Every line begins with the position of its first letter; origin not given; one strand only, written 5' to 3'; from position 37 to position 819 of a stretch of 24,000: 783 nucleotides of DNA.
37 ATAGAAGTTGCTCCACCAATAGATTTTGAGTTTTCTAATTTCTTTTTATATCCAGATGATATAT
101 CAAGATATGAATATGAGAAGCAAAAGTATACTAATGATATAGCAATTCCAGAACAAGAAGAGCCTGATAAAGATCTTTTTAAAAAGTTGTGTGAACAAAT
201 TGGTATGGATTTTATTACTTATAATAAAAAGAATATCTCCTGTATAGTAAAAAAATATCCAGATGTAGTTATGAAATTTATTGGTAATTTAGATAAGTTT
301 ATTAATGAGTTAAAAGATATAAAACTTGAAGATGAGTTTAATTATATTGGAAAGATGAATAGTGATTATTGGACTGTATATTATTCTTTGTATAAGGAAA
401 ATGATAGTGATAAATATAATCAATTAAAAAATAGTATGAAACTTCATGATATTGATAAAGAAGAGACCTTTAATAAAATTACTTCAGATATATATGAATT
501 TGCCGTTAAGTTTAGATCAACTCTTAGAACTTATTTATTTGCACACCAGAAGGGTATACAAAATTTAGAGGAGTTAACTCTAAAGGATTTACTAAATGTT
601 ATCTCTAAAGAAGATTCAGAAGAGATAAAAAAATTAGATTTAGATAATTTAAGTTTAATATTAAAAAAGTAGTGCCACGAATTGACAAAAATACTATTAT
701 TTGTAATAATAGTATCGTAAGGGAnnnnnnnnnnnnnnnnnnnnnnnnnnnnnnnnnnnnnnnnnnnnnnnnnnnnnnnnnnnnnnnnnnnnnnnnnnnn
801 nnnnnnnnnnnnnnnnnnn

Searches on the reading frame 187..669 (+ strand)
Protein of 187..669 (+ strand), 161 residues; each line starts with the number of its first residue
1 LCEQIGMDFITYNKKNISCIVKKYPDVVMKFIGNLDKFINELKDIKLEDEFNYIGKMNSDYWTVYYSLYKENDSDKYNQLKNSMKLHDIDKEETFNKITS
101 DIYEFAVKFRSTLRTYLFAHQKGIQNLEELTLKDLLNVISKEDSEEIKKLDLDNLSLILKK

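Call 66: search_protein_families(library=pfam, proteins=[window:187-669:+], max_evalue=1)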
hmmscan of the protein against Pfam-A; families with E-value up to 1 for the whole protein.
window:187-669:+ (161 aa): 1 family
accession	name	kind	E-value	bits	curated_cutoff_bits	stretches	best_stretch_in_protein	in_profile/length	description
PF09381.16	Porin_OmpG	-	0.021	15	26.5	1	57-124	35-100/285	Outer membrane protein G (OmpG)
